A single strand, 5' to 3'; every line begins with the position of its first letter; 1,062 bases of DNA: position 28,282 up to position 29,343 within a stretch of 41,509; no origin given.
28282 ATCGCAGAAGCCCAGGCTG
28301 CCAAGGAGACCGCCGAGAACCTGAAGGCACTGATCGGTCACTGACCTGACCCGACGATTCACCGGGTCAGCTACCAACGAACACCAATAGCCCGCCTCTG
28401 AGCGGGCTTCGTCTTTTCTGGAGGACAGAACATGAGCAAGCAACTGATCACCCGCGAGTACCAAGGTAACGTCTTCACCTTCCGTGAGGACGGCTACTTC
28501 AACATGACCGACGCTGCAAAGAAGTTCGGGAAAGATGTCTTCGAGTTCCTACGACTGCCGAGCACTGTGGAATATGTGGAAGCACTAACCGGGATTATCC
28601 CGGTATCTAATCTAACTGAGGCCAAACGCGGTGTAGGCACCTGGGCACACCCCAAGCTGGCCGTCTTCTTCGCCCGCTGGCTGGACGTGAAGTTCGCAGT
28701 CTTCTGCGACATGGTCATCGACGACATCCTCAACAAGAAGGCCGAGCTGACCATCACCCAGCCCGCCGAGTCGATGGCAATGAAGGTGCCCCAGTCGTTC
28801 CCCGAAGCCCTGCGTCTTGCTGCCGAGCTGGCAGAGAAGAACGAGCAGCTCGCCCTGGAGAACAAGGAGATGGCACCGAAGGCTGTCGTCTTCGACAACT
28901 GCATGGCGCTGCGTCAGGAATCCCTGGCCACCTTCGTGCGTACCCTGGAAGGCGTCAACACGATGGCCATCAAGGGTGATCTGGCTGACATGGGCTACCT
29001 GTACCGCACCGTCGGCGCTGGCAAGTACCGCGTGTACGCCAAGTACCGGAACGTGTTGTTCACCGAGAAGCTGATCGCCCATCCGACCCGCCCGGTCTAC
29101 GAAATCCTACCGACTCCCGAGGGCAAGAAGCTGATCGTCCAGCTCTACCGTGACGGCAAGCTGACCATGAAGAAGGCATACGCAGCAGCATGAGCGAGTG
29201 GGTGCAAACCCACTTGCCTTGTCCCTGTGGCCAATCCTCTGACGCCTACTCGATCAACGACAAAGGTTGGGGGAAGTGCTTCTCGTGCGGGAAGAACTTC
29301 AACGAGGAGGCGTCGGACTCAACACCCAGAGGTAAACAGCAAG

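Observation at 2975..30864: Unexplained conserved intergenic motif family M2 (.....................)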

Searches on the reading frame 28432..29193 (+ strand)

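Call 17: search_protein_families(library=pfam, proteins=[window:28432-29193:+], max_evalue=0.01)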
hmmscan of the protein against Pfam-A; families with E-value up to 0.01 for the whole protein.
window:28432-29193:+ (253 aa): 2 families
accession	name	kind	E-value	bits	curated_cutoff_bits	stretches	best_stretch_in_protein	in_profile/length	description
PF04383.19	KilA-N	-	2.5e-17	63.1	23.8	1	11-101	6-106/107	KilA-N domain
PF03374.19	ANT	-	0.0041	17.9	25.3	0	143-239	3-105/108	Phage antirepressor protein KilAC domain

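Call 48: search_protein_families(library=phrogs, proteins=[window:28432-29190:+], max_evalue=0.001)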
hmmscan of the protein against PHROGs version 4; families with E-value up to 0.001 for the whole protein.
window:28432-29190:+ (253 aa): 6 families
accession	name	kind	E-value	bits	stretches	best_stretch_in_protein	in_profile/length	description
phrog_1136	-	unknown function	1.4e-24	88.2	1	4-107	3-112/244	-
phrog_129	-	transcription regulation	6.9e-22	79.6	1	9-159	7-175/273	transcriptional regulator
phrog_63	-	transcription regulation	2e-16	61.4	1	113-250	223-367/431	anti-repressor Ant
phrog_2812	-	unknown function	1.1e-14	55.6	1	17-112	14-117/288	-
phrog_13826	-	unknown function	3e-13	50.9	1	6-53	4-51/84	-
phrog_23489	-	unknown function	2.7e-05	25.7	1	76-113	1-36/85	-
